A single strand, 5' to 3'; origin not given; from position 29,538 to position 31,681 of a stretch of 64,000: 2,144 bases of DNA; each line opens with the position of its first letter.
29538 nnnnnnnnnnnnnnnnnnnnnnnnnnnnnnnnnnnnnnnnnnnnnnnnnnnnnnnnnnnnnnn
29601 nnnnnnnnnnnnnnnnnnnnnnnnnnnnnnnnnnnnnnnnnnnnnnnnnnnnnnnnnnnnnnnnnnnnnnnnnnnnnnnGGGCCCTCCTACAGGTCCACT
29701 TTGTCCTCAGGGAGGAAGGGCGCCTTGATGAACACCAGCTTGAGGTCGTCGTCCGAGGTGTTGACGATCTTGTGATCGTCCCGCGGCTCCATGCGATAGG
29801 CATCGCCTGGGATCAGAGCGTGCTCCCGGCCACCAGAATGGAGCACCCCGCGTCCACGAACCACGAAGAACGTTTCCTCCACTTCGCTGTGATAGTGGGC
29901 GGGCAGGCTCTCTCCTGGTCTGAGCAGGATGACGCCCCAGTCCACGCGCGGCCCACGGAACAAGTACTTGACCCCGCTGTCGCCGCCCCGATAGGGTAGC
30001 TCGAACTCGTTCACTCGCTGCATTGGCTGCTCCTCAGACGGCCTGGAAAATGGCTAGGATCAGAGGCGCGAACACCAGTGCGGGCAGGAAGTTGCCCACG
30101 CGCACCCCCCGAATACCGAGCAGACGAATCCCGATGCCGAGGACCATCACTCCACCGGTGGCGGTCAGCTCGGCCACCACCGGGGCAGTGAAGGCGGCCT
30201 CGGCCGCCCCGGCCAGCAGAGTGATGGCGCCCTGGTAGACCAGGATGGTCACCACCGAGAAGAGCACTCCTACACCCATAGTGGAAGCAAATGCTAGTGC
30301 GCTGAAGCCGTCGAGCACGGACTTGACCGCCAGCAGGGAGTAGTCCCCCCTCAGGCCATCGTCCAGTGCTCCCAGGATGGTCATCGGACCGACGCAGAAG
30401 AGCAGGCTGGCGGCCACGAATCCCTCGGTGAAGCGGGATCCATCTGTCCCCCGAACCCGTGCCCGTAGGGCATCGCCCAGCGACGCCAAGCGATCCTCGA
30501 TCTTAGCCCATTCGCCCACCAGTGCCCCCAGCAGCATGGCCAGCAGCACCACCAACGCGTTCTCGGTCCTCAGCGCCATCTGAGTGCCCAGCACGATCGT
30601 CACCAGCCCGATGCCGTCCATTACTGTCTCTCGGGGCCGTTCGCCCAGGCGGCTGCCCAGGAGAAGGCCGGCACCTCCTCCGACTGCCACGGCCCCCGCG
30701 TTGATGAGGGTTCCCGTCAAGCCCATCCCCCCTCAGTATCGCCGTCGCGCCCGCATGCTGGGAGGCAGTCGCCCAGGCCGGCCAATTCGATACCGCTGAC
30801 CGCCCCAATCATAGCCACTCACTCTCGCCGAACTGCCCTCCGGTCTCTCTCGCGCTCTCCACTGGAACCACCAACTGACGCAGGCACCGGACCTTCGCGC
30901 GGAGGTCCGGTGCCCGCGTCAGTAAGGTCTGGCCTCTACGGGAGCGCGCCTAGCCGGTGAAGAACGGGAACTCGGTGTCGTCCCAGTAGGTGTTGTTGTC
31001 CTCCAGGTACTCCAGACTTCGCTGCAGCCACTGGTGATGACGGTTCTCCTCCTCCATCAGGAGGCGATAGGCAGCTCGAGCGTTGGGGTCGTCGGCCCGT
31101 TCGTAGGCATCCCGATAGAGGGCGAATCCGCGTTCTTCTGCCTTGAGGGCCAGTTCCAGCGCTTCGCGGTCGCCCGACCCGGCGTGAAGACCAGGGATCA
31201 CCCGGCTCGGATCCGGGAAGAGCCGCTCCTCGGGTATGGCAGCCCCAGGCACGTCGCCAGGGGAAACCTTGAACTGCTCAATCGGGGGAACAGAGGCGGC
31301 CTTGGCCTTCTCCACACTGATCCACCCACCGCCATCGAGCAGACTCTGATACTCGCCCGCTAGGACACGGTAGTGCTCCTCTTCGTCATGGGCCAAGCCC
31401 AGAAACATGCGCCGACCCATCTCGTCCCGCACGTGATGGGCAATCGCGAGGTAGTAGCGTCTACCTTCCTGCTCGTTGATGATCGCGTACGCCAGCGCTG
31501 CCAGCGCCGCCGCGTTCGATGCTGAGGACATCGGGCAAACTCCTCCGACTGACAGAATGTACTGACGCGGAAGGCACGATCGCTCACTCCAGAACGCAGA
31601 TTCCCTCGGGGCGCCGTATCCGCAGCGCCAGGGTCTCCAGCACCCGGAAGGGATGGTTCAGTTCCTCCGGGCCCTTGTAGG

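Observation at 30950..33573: Encapsulin nanocompartment operon with a tandem-ferritin-like cargo carrying a TVGSLK targeting tag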

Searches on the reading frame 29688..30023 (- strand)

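Call 17: search_protein_families(library=pfam, proteins=[window:29688-30023:-], max_evalue=0.001)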
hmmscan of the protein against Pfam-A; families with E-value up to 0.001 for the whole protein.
window:29688-30023:- (111 aa): 5 families
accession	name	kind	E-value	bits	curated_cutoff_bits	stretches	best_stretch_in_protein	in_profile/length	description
PF07883.17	Cupin_2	-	5.8e-17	61.6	27.2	1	32-99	3-69/70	Cupin domain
PF06339.18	Ectoine_synth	-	0.00026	21.7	27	1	35-103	43-110/127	Ectoine synthase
PF02311.25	AraC_binding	-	0.00026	21.2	21.1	1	52-96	27-71/135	AraC-like ligand binding domain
PF14667.12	Polysacc_synt_C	-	0.00027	21.5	28.7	0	34-98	25-97/111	Polysaccharide biosynthesis C-terminal domain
PF16867.11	DMSP_lyase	-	0.00097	19.3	27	0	24-87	92-154/162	Dimethlysulfonioproprionate lyase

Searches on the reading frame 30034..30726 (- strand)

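Call 17: search_protein_families(library=pfam, proteins=[window:30034-30726:-], max_evalue=0.001)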
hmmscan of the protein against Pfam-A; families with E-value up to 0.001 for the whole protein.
window:30034-30726:- (230 aa): 1 family
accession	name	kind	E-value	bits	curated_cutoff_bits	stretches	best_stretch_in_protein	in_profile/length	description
PF04474.17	DUF554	-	4.3e-79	265.5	25.1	1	4-224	1-219/220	Protein of unknown function (DUF554)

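Call 61: search_protein_families(library=phrogs, proteins=[window:30034-30726:-], max_evalue=0.001)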
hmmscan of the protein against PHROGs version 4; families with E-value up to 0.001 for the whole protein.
window:30034-30726:- (230 aa): 0 families

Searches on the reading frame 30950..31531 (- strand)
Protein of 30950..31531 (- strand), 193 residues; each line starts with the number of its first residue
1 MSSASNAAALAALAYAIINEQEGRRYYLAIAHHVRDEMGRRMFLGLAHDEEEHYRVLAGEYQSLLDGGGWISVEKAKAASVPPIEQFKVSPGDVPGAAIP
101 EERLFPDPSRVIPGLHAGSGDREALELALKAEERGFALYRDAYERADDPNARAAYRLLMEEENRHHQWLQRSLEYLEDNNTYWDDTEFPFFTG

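Call 3: search_protein_families(library=pfam, proteins=[window:30950-31531:-], max_evalue=0.01)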
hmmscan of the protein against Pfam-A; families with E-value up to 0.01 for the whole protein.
window:30950-31531:- (193 aa): 2 families
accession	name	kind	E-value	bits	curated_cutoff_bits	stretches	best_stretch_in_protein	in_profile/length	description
PF02915.23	Rubrerythrin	-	1.1e-14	55.5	22.8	2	13-69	3-61/137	Rubrerythrin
PF00210.30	Ferritin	-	0.001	19.5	24.5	0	26-177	17-140/142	Ferritin-like domain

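Call 4: search_protein_families(library=ncbifam, proteins=[window:30950-31531:-], max_evalue=0.01)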
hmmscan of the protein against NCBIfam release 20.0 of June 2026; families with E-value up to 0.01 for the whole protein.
window:30950-31531:- (193 aa): 2 families
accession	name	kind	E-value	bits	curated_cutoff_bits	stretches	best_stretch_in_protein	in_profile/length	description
NF045676.1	FeExpMbfA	equivalog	9.9e-06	25.2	450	1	12-63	12-65/318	iron exporter MbfA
NF009413.0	PRK12775.1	equivalog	0.0017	16.2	1895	0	4-64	856-916/1006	putative trifunctional 2-polyprenylphenol hydroxylase/glutamate synthase subunit beta/ferritin domain-containing protein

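Call 7: search_solved_structures(query=window:30950-31531:-, max_evalue=1, show_alignments=1)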
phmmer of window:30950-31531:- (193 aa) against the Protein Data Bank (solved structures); distinct sequences matched with E-value up to 1: 15.
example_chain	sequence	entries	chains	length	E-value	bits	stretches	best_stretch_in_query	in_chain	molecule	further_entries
1mft_A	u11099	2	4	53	7.7e-05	25.9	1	128-170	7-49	Four-helix bundle model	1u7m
5c39_A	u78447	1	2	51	7.7e-05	25.8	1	128-170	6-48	P0 Manganese cluster peptide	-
2hz8_A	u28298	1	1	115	8e-05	25.8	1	127-172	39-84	De novo designed diiron protein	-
2lfd_A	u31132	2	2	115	0.00016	24.8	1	128-171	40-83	Diiron protein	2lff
1vjx_A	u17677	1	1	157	0.00027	24.1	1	13-73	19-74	putative ferritin-like diiron-carboxylate protein TM1526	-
2fzf_A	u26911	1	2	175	0.00077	22.6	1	14-66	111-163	hypothetical protein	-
1y47_A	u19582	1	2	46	0.0081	19.2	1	128-170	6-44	dueferri (DF2)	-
1u7j_A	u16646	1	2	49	0.0082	19.2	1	128-170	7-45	Four-helix bundle model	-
3qhb_A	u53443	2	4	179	0.078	16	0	119-176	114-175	Symerythrin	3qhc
3sid_A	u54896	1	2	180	0.079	16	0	119-176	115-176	Symerythrin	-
2kik_A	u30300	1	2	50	0.15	15.2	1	126-171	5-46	Artificial diiron protein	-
5vjs_A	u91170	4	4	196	0.16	15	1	128-170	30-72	Reaction Center Maquette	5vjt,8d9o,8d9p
5vju_A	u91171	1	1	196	0.28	14.2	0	128-170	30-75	Reaction Center Maquette Leu71His variant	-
1jgc_A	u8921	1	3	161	0.47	13.5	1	112-173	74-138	bacterioferritin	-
1lt1_A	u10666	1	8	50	0.89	12.6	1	126-171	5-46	L13G-DF1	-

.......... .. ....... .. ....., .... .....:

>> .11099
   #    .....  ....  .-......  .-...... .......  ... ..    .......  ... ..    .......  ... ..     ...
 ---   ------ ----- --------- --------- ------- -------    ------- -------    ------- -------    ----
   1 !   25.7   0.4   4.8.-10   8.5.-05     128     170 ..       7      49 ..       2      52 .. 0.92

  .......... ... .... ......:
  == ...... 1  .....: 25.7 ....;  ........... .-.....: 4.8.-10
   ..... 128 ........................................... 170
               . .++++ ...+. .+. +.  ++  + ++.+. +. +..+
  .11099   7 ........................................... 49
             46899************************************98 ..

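Call 27: find_homologous_proteins(query=window:30950-31531:-, max_evalue=0.001)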
Query window:30950-31531:- (193 aa): 4 proteins with E <= 0.001 among 303 candidates.
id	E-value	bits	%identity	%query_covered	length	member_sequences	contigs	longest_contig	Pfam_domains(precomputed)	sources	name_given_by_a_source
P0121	1.8e-124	431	100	100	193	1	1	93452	PF02915.24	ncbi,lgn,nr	ncbi:MAG: ferritin family protein [Anaerolineae bacterium]|nr:ferritin family protein [Anaerolineae 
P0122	2.4e-74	267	62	99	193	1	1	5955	PF02915.24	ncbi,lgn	-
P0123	1.3e-70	255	61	95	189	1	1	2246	PF02915.24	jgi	-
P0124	1.1e-61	226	53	91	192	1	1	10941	PF02915.24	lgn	-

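Call 36: search_protein_representatives(alignment_id=A2)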
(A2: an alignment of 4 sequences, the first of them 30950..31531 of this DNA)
Query: 4 sequences, 192 profile positions. Proteins with E-value up to 0.001 (for the whole library): 2076; up to 1e-10: 335; up to 1e-30: 16. The best 150 are listed.
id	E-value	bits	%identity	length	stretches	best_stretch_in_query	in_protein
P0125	1.4e-77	276.3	-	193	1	4-192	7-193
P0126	2.8e-45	170.9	-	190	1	3-192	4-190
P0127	1.7e-37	145.5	-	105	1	99-192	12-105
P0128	2.5e-37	144.9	-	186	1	7-192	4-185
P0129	2.4e-36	141.7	-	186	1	8-192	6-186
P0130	8.6e-36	139.9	-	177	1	8-191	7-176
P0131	1.0e-35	139.7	-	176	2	100-192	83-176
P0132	1.2e-35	139.5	-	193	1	6-192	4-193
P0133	9.0e-35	136.6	-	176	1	6-192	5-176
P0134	1.7e-34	135.7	-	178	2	101-192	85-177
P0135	7.0e-34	133.7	-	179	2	93-192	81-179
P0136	9.8e-33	129.9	-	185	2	94-191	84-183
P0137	2.6e-32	128.6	-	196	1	1-192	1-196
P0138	3.0e-31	125.1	-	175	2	112-192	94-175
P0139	3.3e-31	125.0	-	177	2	102-192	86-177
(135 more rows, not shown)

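Call 51: predict_structure(alignment_id=A2)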
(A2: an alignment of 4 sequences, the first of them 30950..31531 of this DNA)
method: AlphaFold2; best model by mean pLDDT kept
length: 193 residues; sequences in the alignment: 4
mean_pLDDT: 84.2   pTM: 0.83
mean pLDDT of the five models: 84.2, 83.7, 77.1, 74.3, 71.1
residues with pLDDT >= 90: 85; 70-90: 86; 50-70: 17; < 50: 5
segments of 3 or more residues with pLDDT < 50: 191-193
pLDDT, mean of each block of 10 residues (from residue 1): 70 91 92 83 90 94 91 93 87 72 82 77 90 92 90 91 89 82 56 38
secondary structure, 60 per line:
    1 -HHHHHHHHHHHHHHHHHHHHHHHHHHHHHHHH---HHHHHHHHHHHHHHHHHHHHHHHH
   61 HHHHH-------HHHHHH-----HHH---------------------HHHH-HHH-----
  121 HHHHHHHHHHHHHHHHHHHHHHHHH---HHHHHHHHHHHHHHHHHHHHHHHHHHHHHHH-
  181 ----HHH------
elements in order: H2-33 H37-65 H73-78 H108-111 H121-145 H149-179

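Call 55: fold_search(model_id=the predicted structure, library=pdb)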
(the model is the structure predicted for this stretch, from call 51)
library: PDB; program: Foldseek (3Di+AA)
matches with E <= 10: 604; with E <= 0.001: 0
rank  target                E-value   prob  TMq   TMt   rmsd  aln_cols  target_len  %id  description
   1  2clb_D                1.5e-03  1.00  0.53  0.60   6.7       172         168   15  The structure of the DPS-like protein from Sulfolobus solfataricus reveals a bacterioferritin-like di-metal binding si (released 2006-07-17)
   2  2clb_B                3.8e-03  1.00  0.55  0.63   6.6       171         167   15  The structure of the DPS-like protein from Sulfolobus solfataricus reveals a bacterioferritin-like di-metal binding si (released 2006-07-17)
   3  7stw_A                4.1e-03  1.00  0.54  0.61   7.3       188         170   16  Structure of DPSL (DNA Protection in Starved Cells - Like) from Pyrococcus furiosus (released 2021-12-01)
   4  2clb_A                4.8e-03  1.00  0.53  0.60   6.7       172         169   15  The structure of the DPS-like protein from Sulfolobus solfataricus reveals a bacterioferritin-like di-metal binding si (released 2006-07-17)
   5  8w1e_D                7.0e-03  1.00  0.59  0.66   5.8       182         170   17  Crystal Structure of DPS-like protein PA4880 from Pseudomonas aeruginosa (dodecamer) (released 2024-05-29)
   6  8w1e_C                7.7e-03  1.00  0.60  0.68   5.8       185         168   18  Crystal Structure of DPS-like protein PA4880 from Pseudomonas aeruginosa (dodecamer) (released 2024-05-29)
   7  8w1e_A                8.8e-03  1.00  0.60  0.68   5.8       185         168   18  Crystal Structure of DPS-like protein PA4880 from Pseudomonas aeruginosa (dodecamer) (released 2024-05-29)
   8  8w1d                  9.7e-03  1.00  0.59  0.76   5.6       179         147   18  CRYSTAL STRUCTURE OF DPS-LIKE PROTEIN PA4880 FROM PSEUDOMONAS AERUGINOSA (DIMERIC FORM) (released 2024-05-29)
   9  1vjx                  1.6e-02  1.00  0.59  0.74   4.6       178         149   19  Crystal structure of a putative ferritin-like diiron-carboxylate protein (tm1526) from thermotoga maritima at 2.30 A res (released 2004-04-13)
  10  5xx9_E                1.6e-02  0.99  0.40  0.46   8.3       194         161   18  Crystal structure of Bacterioferritin (released 2018-07-11)
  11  4r42_C                1.7e-02  1.00  0.58  0.52  10.8       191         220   16  Crystal structure of KatB, a manganese catalase from Anabaena PCC7120 (released 2015-08-19)
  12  2fzf_A                1.8e-02  1.00  0.57  0.70   8.8       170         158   20  Hypothetical Protein Pfu-1136390-001 From Pyrococcus furiosus (released 2006-02-21)
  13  8w1e_F                1.9e-02  1.00  0.59  0.67   5.8       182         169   17  Crystal Structure of DPS-like protein PA4880 from Pseudomonas aeruginosa (dodecamer) (released 2024-05-29)
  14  8w1e_G                2.2e-02  1.00  0.59  0.67   5.9       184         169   17  Crystal Structure of DPS-like protein PA4880 from Pseudomonas aeruginosa (dodecamer) (released 2024-05-29)
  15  4r42_B                2.9e-02  1.00  0.56  0.50   8.9       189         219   16  Crystal structure of KatB, a manganese catalase from Anabaena PCC7120 (released 2015-08-19)
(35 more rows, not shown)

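Call 61: search_protein_families(library=phrogs, proteins=[window:30950-31531:-], max_evalue=0.001)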
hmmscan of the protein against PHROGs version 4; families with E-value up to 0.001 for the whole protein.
window:30950-31531:- (193 aa): 0 families
